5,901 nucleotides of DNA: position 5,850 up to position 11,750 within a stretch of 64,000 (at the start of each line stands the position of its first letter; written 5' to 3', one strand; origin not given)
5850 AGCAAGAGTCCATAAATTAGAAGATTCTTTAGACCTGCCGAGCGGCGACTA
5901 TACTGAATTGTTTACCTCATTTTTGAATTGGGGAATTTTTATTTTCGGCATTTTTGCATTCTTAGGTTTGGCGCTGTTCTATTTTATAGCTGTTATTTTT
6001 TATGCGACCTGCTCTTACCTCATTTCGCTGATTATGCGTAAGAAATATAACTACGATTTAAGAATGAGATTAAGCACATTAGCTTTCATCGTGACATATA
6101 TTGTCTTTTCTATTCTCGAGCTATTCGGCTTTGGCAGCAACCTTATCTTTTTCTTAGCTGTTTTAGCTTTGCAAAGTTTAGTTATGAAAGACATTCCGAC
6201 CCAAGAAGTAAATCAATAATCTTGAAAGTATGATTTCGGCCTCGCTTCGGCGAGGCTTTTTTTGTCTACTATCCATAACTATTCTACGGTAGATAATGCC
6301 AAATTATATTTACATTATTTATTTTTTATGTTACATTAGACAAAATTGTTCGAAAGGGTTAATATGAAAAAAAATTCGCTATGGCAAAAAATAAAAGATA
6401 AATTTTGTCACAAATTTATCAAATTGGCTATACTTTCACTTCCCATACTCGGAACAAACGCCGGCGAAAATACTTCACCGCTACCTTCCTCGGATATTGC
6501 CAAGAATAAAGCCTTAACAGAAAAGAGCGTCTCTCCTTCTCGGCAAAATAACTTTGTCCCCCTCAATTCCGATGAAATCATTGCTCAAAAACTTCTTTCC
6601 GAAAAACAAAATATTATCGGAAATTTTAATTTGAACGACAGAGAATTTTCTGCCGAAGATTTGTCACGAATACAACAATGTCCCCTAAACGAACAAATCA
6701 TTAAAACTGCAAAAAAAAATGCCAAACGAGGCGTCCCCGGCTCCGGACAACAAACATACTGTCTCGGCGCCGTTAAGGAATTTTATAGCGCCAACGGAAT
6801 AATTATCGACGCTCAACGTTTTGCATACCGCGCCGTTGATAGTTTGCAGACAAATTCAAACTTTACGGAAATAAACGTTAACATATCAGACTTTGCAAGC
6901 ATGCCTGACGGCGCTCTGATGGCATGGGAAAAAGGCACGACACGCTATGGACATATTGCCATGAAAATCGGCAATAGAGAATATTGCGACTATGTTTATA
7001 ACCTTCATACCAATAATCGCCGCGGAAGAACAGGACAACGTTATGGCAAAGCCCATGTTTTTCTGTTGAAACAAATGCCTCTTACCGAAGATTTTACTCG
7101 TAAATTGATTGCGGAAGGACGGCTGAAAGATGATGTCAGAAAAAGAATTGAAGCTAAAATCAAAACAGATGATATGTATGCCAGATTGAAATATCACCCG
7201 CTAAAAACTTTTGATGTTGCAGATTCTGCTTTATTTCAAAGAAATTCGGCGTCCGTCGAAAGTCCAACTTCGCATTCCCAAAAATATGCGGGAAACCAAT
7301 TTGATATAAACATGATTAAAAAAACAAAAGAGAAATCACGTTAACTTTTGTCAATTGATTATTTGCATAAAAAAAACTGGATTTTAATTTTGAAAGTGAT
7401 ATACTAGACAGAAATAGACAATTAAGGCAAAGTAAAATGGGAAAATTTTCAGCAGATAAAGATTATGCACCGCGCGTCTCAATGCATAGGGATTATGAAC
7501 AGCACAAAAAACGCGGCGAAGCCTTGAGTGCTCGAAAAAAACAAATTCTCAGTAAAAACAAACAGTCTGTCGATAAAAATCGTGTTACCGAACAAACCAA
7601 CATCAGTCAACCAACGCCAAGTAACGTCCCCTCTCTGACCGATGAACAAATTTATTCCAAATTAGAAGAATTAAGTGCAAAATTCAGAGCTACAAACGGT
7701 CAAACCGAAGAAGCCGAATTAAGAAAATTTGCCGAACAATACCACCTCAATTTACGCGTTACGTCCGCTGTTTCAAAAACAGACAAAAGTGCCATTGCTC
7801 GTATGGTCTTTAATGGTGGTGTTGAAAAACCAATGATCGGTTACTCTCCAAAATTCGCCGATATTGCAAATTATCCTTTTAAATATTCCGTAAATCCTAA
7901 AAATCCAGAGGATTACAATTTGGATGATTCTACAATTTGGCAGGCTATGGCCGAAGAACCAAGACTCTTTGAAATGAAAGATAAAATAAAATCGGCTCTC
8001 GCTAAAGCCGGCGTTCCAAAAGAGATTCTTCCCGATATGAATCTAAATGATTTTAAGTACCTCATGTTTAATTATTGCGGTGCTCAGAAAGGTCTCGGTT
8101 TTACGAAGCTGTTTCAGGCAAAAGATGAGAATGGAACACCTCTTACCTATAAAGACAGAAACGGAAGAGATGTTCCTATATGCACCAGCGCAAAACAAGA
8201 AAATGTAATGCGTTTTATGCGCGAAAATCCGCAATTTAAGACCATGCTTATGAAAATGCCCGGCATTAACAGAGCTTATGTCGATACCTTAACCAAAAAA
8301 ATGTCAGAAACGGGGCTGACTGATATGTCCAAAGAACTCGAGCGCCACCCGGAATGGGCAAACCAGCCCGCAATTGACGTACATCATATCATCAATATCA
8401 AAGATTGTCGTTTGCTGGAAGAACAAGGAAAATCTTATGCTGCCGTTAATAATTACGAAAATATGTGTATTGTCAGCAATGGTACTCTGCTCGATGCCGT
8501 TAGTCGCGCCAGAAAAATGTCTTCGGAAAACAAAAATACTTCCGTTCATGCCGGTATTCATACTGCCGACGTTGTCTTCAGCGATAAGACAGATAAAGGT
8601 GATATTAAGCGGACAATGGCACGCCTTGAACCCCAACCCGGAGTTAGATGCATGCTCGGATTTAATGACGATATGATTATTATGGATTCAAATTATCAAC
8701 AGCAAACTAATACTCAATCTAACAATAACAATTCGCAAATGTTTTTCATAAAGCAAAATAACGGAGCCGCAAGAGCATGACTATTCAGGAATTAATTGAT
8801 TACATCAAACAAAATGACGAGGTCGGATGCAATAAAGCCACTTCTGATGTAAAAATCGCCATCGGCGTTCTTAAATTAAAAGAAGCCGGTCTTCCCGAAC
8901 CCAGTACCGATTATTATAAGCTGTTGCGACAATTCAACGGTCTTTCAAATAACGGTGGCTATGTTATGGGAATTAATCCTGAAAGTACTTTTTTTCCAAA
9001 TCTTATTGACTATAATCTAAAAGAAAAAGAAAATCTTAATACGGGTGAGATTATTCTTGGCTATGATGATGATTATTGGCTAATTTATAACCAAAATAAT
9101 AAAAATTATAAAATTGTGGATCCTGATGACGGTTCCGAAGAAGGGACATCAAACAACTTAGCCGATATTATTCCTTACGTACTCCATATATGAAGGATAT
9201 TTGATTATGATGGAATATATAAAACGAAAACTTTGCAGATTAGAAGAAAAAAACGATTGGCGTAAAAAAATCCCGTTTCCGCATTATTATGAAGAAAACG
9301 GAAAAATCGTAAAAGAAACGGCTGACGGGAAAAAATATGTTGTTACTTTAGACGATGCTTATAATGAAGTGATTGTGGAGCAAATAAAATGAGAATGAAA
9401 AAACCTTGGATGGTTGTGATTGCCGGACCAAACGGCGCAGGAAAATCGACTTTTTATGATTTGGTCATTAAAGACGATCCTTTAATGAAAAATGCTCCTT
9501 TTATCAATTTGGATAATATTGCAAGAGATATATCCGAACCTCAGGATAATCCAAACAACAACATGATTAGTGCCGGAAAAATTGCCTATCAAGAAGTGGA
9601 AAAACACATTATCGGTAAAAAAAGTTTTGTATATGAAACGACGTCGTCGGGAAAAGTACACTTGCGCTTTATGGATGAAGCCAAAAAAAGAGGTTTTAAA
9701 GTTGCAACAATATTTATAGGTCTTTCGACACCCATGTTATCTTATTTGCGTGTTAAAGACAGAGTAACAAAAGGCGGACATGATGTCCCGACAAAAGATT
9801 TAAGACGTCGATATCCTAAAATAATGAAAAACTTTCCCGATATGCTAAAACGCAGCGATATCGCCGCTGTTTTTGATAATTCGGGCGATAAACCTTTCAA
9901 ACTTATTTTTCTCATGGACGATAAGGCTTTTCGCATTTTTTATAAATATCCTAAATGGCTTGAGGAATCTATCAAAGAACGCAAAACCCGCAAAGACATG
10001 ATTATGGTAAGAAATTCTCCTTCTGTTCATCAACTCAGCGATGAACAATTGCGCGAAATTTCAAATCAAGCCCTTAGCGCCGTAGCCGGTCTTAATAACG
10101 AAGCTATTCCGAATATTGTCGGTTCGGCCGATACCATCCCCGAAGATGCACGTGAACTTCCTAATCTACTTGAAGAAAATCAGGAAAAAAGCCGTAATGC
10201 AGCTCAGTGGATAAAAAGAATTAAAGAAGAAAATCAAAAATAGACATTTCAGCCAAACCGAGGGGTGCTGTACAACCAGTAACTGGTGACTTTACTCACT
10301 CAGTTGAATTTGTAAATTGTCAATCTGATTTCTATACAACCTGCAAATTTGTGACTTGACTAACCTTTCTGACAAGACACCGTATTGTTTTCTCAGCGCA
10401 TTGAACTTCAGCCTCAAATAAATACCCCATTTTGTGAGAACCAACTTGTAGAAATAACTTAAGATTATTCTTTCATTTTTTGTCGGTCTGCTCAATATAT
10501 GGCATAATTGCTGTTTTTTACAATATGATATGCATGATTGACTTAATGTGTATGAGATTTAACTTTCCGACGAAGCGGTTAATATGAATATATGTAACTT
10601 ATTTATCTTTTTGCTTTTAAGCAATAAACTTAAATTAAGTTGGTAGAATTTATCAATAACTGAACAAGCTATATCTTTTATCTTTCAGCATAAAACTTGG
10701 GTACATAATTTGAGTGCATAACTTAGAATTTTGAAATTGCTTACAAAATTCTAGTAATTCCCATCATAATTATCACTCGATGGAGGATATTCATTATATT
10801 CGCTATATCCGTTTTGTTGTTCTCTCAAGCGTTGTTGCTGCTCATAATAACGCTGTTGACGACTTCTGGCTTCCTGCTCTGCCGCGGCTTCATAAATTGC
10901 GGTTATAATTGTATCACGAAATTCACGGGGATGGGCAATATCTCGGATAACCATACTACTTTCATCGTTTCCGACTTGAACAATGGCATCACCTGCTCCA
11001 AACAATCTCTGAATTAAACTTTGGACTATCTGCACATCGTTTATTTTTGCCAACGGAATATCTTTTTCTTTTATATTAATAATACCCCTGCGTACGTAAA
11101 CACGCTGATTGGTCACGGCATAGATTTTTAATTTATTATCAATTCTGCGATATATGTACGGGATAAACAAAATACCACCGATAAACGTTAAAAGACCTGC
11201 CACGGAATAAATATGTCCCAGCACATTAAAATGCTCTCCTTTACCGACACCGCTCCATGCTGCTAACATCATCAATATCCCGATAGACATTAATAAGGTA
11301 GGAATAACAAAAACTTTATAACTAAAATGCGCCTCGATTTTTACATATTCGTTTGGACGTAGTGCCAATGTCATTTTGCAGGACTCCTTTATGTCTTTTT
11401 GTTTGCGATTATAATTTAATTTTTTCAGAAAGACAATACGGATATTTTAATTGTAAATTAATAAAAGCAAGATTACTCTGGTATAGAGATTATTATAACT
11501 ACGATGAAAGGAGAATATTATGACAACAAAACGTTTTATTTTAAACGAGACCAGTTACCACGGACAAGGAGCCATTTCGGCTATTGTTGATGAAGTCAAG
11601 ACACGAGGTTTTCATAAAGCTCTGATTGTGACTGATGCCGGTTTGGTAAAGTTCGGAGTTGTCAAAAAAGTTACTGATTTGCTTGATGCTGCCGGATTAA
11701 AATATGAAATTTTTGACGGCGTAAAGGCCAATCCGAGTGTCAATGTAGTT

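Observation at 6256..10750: About 4.5-kb low-GC accessory island (CHAP-like, toxin, SUKH, epsilon/zeta) ending in a 500-bp gene-free AT-rich tail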

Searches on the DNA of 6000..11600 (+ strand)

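Call 24: search_rna_families(source=window, start=6000, end=11600, threshold=evalue, max_evalue=1)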
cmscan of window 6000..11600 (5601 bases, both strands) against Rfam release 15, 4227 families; matches with E-value up to 1: 2.
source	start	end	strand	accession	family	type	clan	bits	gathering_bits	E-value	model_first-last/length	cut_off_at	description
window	6540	6657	-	RF03839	MIR2599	Gene; miRNA;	-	29.2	120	0.016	1-132/132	no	MIR2599 microRNA precursor family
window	6201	6266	+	RF02076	STnc100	Gene; sRNA;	-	21.3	47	0.18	1-206/206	no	Gammaproteobacterial sRNA STnc100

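Call 78: search_dna_similar(query=window:6256-10750:+, collection=plasmids, mode=distant, max_rows=10)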
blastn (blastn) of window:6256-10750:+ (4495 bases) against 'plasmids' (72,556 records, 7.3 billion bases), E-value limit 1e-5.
No match.

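Call 79: search_dna_similar(query=window:6256-10750:+, collection=phages, mode=distant, max_rows=10)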
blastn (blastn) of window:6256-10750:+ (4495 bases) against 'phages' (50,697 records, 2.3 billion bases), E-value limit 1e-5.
No match.

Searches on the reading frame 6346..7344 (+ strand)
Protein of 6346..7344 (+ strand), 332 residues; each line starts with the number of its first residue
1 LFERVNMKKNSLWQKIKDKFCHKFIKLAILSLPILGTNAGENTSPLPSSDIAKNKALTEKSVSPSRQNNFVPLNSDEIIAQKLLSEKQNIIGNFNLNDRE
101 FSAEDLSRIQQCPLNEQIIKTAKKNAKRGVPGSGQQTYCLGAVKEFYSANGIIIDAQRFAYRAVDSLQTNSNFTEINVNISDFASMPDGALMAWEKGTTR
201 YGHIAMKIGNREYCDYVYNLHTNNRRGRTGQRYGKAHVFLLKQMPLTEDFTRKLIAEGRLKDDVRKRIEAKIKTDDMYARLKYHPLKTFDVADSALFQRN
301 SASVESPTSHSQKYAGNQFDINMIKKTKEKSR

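Call 3: search_protein_families(library=pfam, proteins=[window:6346-7344:+], max_evalue=0.1)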
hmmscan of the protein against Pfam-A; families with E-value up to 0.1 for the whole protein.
window:6346-7344:+ (332 aa): 0 families

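Call 4: search_protein_families(library=ncbifam, proteins=[window:6346-7344:+], max_evalue=0.1)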
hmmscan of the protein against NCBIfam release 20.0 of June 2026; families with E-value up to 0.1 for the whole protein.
window:6346-7344:+ (332 aa): 0 families

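Call 20: find_homologous_proteins(query=window:6364-7344:+, max_evalue=0.001)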
Query window:6364-7344:+ (326 aa): 23 proteins with E <= 0.001 among 859 candidates.
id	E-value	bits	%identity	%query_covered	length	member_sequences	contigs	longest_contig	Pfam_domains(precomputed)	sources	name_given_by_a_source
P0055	3.9e-215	731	100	100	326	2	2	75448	-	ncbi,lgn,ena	-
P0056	4.5e-103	363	53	100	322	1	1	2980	-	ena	-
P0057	1.1e-100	355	52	100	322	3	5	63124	-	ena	-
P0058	9.1e-100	352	52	97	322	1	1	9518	-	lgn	-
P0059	3.7e-89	317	55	83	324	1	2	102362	-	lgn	-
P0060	4.1e-88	314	47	98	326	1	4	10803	-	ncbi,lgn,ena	-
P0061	2.1e-87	312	48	97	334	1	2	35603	-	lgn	-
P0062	6.1e-87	310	48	93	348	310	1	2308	-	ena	-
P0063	3.6e-85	304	49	98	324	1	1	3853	-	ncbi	-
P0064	8.9e-85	303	47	97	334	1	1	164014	-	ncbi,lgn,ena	-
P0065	1.1e-83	299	46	97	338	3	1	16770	-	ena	-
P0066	1.5e-83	299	51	84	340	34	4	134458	-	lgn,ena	-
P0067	3.5e-82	294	52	78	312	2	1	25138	-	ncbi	-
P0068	7.2e-82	293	48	87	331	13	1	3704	-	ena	-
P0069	7.0e-80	287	48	89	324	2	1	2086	-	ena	-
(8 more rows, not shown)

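Call 30: predict_structure(alignment_id=A2)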
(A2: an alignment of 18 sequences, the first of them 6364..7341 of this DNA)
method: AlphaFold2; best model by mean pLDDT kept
length: 326 residues; sequences in the alignment: 18
mean_pLDDT: 65.8   pTM: 0.58
mean pLDDT of the five models: 65.8, 65.0, 63.8, 63.3, 47.1
residues with pLDDT >= 90: 93; 70-90: 69; 50-70: 49; < 50: 115
segments of 3 or more residues with pLDDT < 50: 1-4, 14-66, 211-222, 281-319, 321-326
pLDDT, mean of each block of 10 residues (from residue 1): 48 46 35 26 26 30 52 92 95 93 95 85 55 67 85 73 93 87 87 70 77 43 62 95 95 95 89 70 42 33 33 45 43
secondary structure, 60 per line:
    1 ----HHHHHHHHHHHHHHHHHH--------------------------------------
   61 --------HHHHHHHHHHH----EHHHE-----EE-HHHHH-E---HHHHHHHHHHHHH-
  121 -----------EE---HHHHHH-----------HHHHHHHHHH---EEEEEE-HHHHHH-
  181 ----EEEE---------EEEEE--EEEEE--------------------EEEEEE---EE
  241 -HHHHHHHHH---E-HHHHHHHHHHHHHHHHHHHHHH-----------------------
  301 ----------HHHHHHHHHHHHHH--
elements in order: H5-22 H69-79 H97-101 H107-119 H137-142 H154-163 E167-172 H174-179 E185-188 E198-202 E205-209 E230-235 H242-250 H256-277 H311-324

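Call 34: search_protein_families(library=padloc, proteins=[window:6364-7344:+], max_evalue=0.1)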
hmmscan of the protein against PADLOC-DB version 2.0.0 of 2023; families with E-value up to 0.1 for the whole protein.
window:6364-7344:+ (326 aa): 0 families

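Call 35: search_protein_families(library=phrogs, proteins=[window:6364-7344:+], max_evalue=0.1)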
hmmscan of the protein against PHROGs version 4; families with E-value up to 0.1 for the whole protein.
window:6364-7344:+ (326 aa): 0 families

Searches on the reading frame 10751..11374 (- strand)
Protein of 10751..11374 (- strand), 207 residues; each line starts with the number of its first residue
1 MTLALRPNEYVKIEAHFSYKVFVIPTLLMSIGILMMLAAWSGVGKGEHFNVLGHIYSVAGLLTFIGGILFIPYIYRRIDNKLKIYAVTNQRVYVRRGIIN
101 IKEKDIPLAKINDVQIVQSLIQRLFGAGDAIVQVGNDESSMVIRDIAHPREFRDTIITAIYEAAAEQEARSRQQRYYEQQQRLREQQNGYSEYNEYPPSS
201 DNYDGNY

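Call 3: search_protein_families(library=pfam, proteins=[window:10751-11374:-], max_evalue=0.1)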
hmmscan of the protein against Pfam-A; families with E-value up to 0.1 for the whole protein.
window:10751-11374:- (207 aa): 6 families
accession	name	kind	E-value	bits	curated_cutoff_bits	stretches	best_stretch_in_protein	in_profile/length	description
PF03703.20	bPH_2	-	4.3e-18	65.8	22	1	85-156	6-78/78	Bacterial PH domain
PF24649.1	DUF7642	-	0.00039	20.8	27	1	84-161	16-96/100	Domain of unknown function (DUF7642)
PF14470.12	bPH_3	-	0.0055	17.6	23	1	77-121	14-63/95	Bacterial PH domain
PF11118.13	DUF2627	-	0.012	16.5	22.4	1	21-74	8-60/76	Protein of unknown function (DUF2627)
PF05915.17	TMEM_230_134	-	0.025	15.1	26.8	1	19-76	47-103/119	Transmembrane proteins 230/134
PF10882.14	bPH_5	-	0.038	14.5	22.5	1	85-135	3-52/100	Bacterial PH domain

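Call 4: search_protein_families(library=ncbifam, proteins=[window:10751-11374:-], max_evalue=0.1)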
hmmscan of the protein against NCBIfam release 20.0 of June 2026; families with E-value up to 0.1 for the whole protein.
window:10751-11374:- (207 aa): 5 families
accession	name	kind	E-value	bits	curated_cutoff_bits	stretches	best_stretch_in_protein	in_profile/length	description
NF040894.1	puhB_PGC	equivalog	4.6e-05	23.3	110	1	20-134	36-144/176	photosynthetic complex putative assembly protein PuhB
NF005697.0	PRK07505.1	subfamily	0.013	14.1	342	1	111-186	241-316/405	hypothetical protein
NF040709.1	benzoate_BenM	exception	0.017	14.5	600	1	78-172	188-281/299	benzoate utilization transcription regulator BenM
NF041382.1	Trx_VPGUxxT_one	exception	0.021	14.1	350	1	98-170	118-189/349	VPGUxxT family thioredoxin-like (seleno)protein, type 1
NF000170.2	ABCF_Vga_all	exception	0.022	13.3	725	1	146-195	131-183/521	Vga family ABC-F type ribosomal protection protein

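Call 34: search_protein_families(library=padloc, proteins=[window:10751-11374:-], max_evalue=0.1)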
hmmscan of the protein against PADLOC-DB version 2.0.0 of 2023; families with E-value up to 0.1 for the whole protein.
window:10751-11374:- (207 aa): 0 families

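Call 40: find_encoding_contigs(protein=window:10751-11374:-, flank=8000, max_places=10)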
Protein window:10751-11374:- (207 aa): 5 contigs read that carry it; 3 places shown.
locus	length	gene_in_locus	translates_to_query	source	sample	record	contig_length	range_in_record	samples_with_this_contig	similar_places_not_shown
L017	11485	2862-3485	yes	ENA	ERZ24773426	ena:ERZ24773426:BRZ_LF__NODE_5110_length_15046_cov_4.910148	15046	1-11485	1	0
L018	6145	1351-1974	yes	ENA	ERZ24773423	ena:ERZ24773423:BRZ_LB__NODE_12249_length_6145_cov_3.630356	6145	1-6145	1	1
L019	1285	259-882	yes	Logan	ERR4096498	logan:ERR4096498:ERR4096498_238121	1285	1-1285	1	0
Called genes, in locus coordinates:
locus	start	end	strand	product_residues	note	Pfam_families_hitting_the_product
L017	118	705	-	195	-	-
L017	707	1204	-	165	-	PF04542:Sigma70_r2, PF08281:Sigma70_r4_2, PF04545:Sigma70_r4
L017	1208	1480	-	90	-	-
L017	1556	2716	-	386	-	PF00465:Fe-ADH, PF13685:Fe-ADH_2, PF25137:ADH_Fe_C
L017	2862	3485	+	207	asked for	PF03703:bPH_2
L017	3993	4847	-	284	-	PF06414:Zeta_toxin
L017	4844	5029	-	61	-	-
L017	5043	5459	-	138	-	-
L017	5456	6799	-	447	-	-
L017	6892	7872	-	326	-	-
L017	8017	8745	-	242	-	PF06691:DUF1189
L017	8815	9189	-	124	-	-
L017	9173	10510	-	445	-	PF01595:CNNM, PF00571:CBS, PF03471:CorC_HlyC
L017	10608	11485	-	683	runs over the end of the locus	PF00535:Glycos_transf_2 (weak), PF13632:Glyco_trans_2_3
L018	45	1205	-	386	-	PF00465:Fe-ADH, PF13685:Fe-ADH_2, PF25137:ADH_Fe_C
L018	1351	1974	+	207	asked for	PF03703:bPH_2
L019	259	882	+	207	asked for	PF03703:bPH_2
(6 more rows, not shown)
